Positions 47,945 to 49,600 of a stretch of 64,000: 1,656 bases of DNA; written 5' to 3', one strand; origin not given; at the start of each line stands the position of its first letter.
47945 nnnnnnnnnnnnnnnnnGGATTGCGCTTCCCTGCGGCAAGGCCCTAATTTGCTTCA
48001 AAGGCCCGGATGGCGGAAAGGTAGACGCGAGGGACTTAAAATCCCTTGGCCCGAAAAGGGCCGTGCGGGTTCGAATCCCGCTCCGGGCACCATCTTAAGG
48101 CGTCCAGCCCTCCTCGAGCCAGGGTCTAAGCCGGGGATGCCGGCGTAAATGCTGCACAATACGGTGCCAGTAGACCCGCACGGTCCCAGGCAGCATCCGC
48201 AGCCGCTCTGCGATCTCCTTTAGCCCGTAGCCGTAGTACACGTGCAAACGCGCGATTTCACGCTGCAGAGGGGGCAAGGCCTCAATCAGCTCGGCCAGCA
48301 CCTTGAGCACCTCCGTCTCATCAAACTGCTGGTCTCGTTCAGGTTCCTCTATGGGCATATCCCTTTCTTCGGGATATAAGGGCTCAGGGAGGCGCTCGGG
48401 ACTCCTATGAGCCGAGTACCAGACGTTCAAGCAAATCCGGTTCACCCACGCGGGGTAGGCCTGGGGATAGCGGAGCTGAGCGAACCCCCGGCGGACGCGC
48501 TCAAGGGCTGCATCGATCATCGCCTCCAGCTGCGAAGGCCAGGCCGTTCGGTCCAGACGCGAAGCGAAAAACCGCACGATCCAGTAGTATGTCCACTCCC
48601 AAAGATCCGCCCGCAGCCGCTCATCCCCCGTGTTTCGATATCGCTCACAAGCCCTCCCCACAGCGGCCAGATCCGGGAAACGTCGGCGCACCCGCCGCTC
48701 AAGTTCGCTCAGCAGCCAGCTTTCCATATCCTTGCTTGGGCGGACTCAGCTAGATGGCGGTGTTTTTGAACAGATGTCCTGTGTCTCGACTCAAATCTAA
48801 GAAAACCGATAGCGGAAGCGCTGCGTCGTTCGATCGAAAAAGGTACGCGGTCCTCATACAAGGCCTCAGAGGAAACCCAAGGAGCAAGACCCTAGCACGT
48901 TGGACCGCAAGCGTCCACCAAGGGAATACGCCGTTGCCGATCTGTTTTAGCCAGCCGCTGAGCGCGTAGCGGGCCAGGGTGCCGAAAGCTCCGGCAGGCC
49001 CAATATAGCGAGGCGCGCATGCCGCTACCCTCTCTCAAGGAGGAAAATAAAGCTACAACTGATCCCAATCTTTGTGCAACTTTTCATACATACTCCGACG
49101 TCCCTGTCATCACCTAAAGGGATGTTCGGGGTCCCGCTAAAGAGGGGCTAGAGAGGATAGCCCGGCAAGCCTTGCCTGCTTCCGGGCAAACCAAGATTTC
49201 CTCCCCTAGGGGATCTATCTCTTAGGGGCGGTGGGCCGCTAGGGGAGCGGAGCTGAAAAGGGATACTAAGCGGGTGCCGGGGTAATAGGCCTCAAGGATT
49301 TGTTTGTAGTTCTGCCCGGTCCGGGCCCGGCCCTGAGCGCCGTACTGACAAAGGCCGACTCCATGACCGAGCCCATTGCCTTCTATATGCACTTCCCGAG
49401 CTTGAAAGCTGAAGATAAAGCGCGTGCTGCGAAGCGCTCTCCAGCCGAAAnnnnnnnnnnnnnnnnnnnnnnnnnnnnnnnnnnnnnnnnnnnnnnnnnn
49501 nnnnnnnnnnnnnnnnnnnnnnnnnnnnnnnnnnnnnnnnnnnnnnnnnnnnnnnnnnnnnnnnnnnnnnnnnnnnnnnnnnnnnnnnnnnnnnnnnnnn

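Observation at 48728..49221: Roughly 490-bp low-GC noncoding island between the ECF sigma factor and the SpoIID-like gene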

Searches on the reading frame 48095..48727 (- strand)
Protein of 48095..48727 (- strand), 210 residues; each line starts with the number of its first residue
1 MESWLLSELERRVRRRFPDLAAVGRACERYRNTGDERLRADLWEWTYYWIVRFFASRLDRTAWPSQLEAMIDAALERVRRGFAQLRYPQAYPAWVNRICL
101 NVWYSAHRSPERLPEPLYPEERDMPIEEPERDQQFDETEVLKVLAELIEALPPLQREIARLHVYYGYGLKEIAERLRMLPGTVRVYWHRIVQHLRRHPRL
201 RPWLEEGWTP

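Call 9: search_protein_families(library=pfam, proteins=[window:48095-48727:-], max_evalue=0.01)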
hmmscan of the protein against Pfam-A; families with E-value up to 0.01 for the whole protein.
window:48095-48727:- (210 aa): 4 families
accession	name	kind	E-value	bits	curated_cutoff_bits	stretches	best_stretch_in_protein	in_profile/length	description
PF08281.18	Sigma70_r4_2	-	1.4e-10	41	25.7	1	144-194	4-54/54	Sigma-70, region 4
PF04545.22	Sigma70_r4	-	3.6e-05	23.6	24.1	1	148-195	2-49/50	Sigma-70, region 4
PF07638.17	Sigma70_ECF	-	4e-05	24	21.1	1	134-196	116-181/185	ECF sigma factor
PF00196.25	GerE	-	0.0079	16.2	23.5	0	163-197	14-48/57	Bacterial regulatory proteins, luxR family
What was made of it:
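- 48095..48727 (-): ECF-type sigma-70 family gene (210 aa), the downstream flank. It is intact and invariant among the six strains. Pfam Sigma70_r4_2 and Sigma70_ECF (call 9).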

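Call 12: find_homologous_proteins(query=window:48095-48727:-, max_evalue=0.00001)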
Query window:48095-48727:- (210 aa): 2 proteins with E <= 0.00001 among 2287 candidates.
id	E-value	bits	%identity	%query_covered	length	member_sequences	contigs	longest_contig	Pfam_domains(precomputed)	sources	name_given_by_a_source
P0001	6.5e-138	476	100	100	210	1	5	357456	PF08281.19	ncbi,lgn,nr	ncbi:MAG: sigma-70 family RNA polymerase sigma factor [Bacteroidetes bacterium]|nr:sigma-70 family R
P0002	1.2e-89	318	69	99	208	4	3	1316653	PF08281.19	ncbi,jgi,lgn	jgi:RNA polymerase sigma factor (sigma-70 family)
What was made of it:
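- Tried and rejected: The sigma gene has only two clusters in the 5.8-billion-protein database (call 12).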

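Call 13: find_encoding_contigs(protein=window:48098-48727:-, flank=6000, max_places=10)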
Protein window:48098-48727:- (210 aa): 8 contigs read that carry it; 5 places shown.
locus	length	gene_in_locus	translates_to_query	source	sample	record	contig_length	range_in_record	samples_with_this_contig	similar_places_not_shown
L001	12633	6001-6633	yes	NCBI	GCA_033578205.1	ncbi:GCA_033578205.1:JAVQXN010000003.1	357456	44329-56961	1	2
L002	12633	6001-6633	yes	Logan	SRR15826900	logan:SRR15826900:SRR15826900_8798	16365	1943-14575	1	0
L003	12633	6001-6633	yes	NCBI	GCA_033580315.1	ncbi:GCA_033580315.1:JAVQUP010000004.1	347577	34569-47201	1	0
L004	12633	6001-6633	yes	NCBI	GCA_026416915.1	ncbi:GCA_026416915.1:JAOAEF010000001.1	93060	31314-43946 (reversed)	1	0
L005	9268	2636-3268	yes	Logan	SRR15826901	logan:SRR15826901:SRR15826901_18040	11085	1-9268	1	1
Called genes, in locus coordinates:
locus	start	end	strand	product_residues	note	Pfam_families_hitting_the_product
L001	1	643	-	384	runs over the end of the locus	PF01408:GFO_IDH_MocA, PF22725:GFO_IDH_MocA_C3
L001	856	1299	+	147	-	-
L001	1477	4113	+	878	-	PF02861:Clp_N, PF23569:NBD_SMAX1, PF00004:AAA, PF17871:AAA_lid_9, PF00004:AAA, PF07724:AAA_2, PF07728:AAA_5, PF10431:ClpB_D2-small, +8 more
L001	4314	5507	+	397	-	PF08486:SpoIID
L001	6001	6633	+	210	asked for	PF08281:Sigma70_r4_2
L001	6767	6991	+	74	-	-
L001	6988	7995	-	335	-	-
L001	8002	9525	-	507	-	PF14870:PSII_BNR (faint), PF15902:Sortilin-Vps10 (faint), PF02012:BNR (faint), PF13860:FlgD_ig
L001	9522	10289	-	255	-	-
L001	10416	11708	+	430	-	PF12890:DHOase, PF01979:Amidohydro_1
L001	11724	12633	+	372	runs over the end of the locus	PF01571:GCV_T, PF08669:GCV_T_C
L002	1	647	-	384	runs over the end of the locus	PF01408:GFO_IDH_MocA, PF22725:GFO_IDH_MocA_C3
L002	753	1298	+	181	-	-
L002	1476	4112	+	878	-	PF02861:Clp_N, PF23569:NBD_SMAX1, PF00004:AAA, PF17871:AAA_lid_9, PF00004:AAA, PF07724:AAA_2, PF07728:AAA_5, PF10431:ClpB_D2-small, +8 more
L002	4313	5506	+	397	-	PF08486:SpoIID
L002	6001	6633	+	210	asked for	PF08281:Sigma70_r4_2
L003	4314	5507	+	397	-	PF08486:SpoIID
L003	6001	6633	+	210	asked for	PF08281:Sigma70_r4_2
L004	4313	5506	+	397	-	PF08486:SpoIID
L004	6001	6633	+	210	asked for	PF08281:Sigma70_r4_2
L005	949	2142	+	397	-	PF08486:SpoIID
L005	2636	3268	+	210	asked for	PF08281:Sigma70_r4_2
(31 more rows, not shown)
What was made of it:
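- Checked: In the 12.6 kb around the site, the public gene calls leave gaps of 213, 178, 200 and 127-133 nt, although 493 nt is by far the largest (call 13).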

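Call 14: find_encoding_contigs(protein=P0002, flank=6000, max_places=10)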
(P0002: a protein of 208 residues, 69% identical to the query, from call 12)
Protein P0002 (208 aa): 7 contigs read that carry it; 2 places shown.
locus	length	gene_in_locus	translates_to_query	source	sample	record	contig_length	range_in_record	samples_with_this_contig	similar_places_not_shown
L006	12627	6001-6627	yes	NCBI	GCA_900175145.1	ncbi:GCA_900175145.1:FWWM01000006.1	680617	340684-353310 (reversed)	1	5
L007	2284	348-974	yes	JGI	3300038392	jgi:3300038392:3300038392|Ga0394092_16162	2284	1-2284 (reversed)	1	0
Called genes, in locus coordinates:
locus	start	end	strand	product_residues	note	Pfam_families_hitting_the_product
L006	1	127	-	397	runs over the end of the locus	PF01408:GFO_IDH_MocA, PF02894:GFO_IDH_MocA_C (weak), PF22725:GFO_IDH_MocA_C3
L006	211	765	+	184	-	-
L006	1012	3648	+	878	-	PF02861:Clp_N, PF13191:AAA_16 (weak), PF23569:NBD_SMAX1, PF00004:AAA, PF17871:AAA_lid_9, PF07724:AAA_2, PF07728:AAA_5, PF10431:ClpB_D2-small, +7 more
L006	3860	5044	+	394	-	PF08486:SpoIID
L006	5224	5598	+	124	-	PF02537:CRCB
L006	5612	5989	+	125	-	PF02641:DUF190, PF00543:P-II (weak)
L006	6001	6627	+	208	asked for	PF08281:Sigma70_r4_2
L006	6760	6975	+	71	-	-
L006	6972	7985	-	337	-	-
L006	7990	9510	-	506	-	PF15902:Sortilin-Vps10 (faint), PF02012:BNR (faint), PF13088:BNR_2 (faint), PF14870:PSII_BNR (faint), PF13860:FlgD_ig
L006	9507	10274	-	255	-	-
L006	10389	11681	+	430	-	PF12890:DHOase, PF01979:Amidohydro_1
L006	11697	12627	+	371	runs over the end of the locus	PF01571:GCV_T, PF08669:GCV_T_C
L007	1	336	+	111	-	?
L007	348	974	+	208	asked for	PF08281:Sigma70_r4_2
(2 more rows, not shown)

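Call 30: search_protein_families(library=pfam, proteins=[L006:5224-5595:+, L006:5612-5986:+], max_evalue=0.1)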
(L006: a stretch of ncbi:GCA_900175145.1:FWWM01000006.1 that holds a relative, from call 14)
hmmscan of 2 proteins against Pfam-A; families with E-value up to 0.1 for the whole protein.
L006:5224-5595:+ (124 aa): 1 family
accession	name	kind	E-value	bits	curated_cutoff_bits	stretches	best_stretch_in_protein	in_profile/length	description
PF02537.21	CRCB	-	3.3e-28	98.5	32.9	1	5-118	1-103/103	CrcB-like protein, Camphor Resistance (CrcB)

L006:5612-5986:+ (125 aa): 3 families
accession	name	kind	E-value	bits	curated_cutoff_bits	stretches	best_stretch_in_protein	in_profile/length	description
PF02641.20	DUF190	-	1.6e-42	144.1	23.4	1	10-105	2-97/97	Uncharacterized ACR, COG1993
PF00543.27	P-II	-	1.3e-06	29.1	25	1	28-107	14-99/102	Nitrogen regulatory protein P-II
PF19505.4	DUF6039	-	0.022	14.3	25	1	20-90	44-114/298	Family of unknown function (DUF6039)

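Call 39: search_protein_families(library=ncbifam, proteins=[window:48098-48727:-, L006:5224-5595:+, L006:5612-5986:+], max_evalue=0.01)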
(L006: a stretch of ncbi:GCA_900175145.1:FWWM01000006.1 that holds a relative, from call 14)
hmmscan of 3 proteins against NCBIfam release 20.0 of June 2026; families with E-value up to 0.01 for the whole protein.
window:48098-48727:- (210 aa): 38 families (the best 25 are shown)
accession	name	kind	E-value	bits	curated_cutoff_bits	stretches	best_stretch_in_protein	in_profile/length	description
TIGR02937.1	sigma70-ECF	superfamily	1.4e-15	57.3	42.9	1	46-196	9-163/165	sigma-70 family RNA polymerase sigma factor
TIGR02983.1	SigE-fam_strep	subfamily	2.4e-10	40.5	141.55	1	68-198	34-158/162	SigE family RNA polymerase sigma factor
NF058625.1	sigma_PG0214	equivalog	2.9e-10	40.1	130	1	83-195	47-158/170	GFO_1088 family ECF-type sigma factor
TIGR02984.1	Sig-70_plancto1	subfamily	5.6e-10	39.1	183.75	1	133-196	123-186/189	RNA polymerase sigma-70 factor, Planctomycetaceae-specific subfamily 1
NF007230.0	PRK09648.1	subfamily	3e-09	36.9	209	1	124-197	115-188/195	RNA polymerase sigma factor ShbA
TIGR02985.1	Sig70_bacteroi1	subfamily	3.7e-09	37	126.4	1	121-196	86-160/162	RNA polymerase sigma-70 factor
NF007216.0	PRK09638.1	equivalog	3.6e-07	30.1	194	1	89-196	67-172/180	RNA polymerase sigma factor SigY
NF009171.0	PRK12518.1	equivalog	9.1e-07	28.9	208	1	65-196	51-182/191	RNA polymerase sigma factor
NF007229.0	PRK09647.1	equivalog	2.1e-06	27.3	265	1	75-197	79-201/220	RNA polymerase sigma factor SigE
NF009179.0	PRK12527.1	equivalog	2.3e-06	27.7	162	1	47-203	5-156/159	RNA polymerase sigma factor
NF008888.0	PRK11922.1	equivalog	6.2e-06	26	204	1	81-196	71-194/231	RNA polymerase sigma factor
NF009174.0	PRK12522.1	equivalog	8.4e-06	25.9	217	1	77-196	40-165/175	RNA polymerase sigma factor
NF009165.0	PRK12512.1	equivalog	1.4e-05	24.8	198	1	135-197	117-178/184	RNA polymerase sigma factor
NF007227.0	PRK09645.1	subfamily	2e-05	24.6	202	1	75-196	48-168/177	sigma-70 family RNA polymerase sigma factor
NF009195.0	PRK12543.1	subfamily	2.1e-05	24.1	197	1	138-199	118-179/192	RNA polymerase sigma factor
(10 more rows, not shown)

L006:5224-5595:+ (124 aa): 31 families (the best 25 are shown)
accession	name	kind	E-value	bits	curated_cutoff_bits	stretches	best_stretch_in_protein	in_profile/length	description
NF010791.0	PRK14195.1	equivalog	5.8e-30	104.2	129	1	1-122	1-122/125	fluoride efflux transporter CrcB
TIGR00494.1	crcB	equivalog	5.1e-28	97.8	80.45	1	5-120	1-116/117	fluoride efflux transporter CrcB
NF010802.0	PRK14206.1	equivalog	4.7e-26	91.3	140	1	4-118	3-119/131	fluoride efflux transporter CrcB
NF010796.0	PRK14200.1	equivalog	1e-23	84.1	144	1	5-119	8-122/127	fluoride efflux transporter CrcB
NF010828.0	PRK14232.1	equivalog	3.5e-22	78.7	118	1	5-123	4-117/120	fluoride efflux transporter CrcB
NF010830.0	PRK14234.1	equivalog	5.6e-22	78.4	111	1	3-123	4-124/124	fluoride efflux transporter CrcB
NF010827.0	PRK14231.1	equivalog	1.3e-19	70.9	143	1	4-118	3-114/129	fluoride efflux transporter CrcB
NF010799.0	PRK14203.1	equivalog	2.9e-19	69.4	129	1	2-122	6-128/132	fluoride efflux transporter CrcB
NF010792.0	PRK14196.1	equivalog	6.4e-19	68.3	125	1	3-118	4-118/127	fluoride efflux transporter CrcB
NF010812.0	PRK14216.1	equivalog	2.1e-18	66.6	128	1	2-117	7-121/132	fluoride efflux transporter CrcB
NF010820.0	PRK14224.1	equivalog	9e-18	64.4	105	1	3-120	10-117/126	fluoride efflux transporter CrcB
NF010794.0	PRK14198.1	equivalog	1.7e-17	64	125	1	7-122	7-122/125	fluoride efflux transporter CrcB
NF010797.0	PRK14201.1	equivalog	3.8e-17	63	119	1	5-122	4-118/121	fluoride efflux transporter CrcB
NF010824.0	PRK14228.1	equivalog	4e-17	62.5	99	1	3-124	4-122/122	fluoride efflux transporter CrcB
NF010807.0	PRK14211.1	equivalog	1.2e-15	57.7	126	1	3-120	2-112/114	fluoride efflux transporter CrcB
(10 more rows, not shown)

L006:5612-5986:+ (125 aa): 0 families
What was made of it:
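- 48095..48727 (-): TIGR02937 at 57.3 bits against a 42.9 cut-off (call 39).
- On ECF (group 4) sigma factor, the flanking gene: Pfam Sigma70_ECF at 24 bits against 21.1 (calls 9, 39).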

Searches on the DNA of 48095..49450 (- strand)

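Call 5: search_rna_families(source=window, start=48500, end=49450, threshold=evalue, max_evalue=10, show_alignments=3)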
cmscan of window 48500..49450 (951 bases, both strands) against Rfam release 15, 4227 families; matches with E-value up to 10: 1.
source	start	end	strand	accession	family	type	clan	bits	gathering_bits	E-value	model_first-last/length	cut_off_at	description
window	49357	49382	-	RF01845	enod40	Gene;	-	16.1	45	0.3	237-261/263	no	Early nodulin 40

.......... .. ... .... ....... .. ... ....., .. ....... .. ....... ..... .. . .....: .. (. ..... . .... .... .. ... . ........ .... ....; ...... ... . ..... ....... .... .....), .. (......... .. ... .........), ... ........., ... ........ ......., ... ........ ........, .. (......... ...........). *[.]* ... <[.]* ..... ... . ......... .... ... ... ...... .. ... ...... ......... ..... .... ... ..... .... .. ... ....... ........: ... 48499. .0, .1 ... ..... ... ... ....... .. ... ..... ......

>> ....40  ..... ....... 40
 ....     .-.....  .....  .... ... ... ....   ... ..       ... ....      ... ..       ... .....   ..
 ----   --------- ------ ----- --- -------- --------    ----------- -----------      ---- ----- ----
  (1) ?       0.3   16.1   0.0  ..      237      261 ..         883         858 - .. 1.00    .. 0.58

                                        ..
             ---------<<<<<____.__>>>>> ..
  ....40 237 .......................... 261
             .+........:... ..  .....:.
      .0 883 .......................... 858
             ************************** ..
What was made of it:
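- No Rfam match at E<=10 (call 5).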

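Call 18: search_rna_families(source=L006, start=4900, end=6100, threshold=evalue, max_evalue=1, show_alignments=2)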
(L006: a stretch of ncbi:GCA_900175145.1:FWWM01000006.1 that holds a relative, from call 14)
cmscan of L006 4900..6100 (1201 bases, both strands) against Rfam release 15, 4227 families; matches with E-value up to 1: 1.
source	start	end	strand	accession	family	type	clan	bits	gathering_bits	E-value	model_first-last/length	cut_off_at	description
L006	5151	5224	-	RF02399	NsiR1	Gene; sRNA;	-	18.8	39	0.73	1-60/60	no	Nitrogen stress-induced RNA 1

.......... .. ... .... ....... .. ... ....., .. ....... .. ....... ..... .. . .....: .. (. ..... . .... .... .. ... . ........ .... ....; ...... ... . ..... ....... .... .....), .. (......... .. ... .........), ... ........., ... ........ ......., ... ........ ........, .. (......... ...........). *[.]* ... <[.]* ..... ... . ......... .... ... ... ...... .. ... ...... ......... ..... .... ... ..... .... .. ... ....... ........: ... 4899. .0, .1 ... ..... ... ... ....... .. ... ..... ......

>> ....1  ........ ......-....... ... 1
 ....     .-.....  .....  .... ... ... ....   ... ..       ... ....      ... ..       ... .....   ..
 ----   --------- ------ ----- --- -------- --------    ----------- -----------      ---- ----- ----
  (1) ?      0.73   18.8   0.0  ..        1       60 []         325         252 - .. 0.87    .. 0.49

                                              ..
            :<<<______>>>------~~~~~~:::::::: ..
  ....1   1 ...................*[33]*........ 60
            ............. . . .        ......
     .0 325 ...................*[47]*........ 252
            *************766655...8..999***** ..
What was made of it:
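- On Fluoride riboswitch (RF01734): No hit at E<=1 in L006 4900-6100 (calls 5, 18).
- Closest known: Fluoride riboswitch. Different: cmscan detected none at E<=10 in the window spacer, and none at E<=1 in the relative's crcB upstream region (calls 5, 18).
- Tried and rejected: A fluoride riboswitch was also absent from the relative (call 18).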
